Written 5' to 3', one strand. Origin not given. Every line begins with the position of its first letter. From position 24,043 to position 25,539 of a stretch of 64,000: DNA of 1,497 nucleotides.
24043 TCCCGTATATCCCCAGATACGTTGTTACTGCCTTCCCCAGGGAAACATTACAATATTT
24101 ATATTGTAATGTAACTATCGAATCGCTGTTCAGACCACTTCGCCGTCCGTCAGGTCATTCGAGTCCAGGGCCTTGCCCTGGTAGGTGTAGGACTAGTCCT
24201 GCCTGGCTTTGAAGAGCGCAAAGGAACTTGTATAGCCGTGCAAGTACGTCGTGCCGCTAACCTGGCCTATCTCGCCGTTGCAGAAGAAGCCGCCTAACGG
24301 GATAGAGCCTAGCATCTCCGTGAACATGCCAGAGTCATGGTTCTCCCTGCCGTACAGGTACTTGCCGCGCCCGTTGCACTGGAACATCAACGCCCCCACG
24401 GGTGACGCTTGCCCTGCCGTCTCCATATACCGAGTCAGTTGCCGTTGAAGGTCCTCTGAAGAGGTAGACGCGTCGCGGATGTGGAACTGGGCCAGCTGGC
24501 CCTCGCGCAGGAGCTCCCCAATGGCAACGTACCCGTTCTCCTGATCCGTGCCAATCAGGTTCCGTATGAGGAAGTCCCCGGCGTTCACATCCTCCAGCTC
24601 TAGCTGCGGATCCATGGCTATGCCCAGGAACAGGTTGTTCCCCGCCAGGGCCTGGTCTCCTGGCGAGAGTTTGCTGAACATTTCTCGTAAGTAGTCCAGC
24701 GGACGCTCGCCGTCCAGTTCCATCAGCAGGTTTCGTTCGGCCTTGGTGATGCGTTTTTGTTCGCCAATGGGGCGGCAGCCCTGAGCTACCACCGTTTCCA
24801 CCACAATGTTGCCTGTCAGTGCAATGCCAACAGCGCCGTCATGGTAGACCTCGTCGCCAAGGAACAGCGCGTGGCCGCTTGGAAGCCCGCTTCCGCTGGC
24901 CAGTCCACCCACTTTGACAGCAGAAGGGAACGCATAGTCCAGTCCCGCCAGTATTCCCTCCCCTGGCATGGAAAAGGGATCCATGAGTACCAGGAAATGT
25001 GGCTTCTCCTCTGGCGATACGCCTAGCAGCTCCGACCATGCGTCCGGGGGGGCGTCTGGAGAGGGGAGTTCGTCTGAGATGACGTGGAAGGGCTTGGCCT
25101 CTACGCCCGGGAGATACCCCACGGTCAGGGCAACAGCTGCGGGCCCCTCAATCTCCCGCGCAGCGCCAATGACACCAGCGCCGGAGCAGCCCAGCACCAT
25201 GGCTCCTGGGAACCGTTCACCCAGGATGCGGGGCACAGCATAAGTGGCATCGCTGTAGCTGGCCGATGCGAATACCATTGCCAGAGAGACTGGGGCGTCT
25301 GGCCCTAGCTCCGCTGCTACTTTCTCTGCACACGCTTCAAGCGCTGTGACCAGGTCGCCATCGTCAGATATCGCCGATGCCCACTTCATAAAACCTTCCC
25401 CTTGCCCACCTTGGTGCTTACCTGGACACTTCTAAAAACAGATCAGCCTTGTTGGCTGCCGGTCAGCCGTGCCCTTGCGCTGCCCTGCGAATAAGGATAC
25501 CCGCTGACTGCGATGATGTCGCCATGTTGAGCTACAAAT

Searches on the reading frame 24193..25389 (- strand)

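Call 52: search_protein_families(library=pfam, proteins=[window:24193-25389:-], max_evalue=0.001)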
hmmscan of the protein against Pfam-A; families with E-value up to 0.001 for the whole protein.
window:24193-25389:- (398 aa): 2 families
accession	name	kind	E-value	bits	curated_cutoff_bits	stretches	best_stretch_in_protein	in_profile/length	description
PF08495.15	FIST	-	1.2e-36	126.9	23.2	1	36-228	2-189/189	FIST N domain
PF10442.14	FIST_C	-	2.1e-24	86.6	28.5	1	231-376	2-131/131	FIST C domain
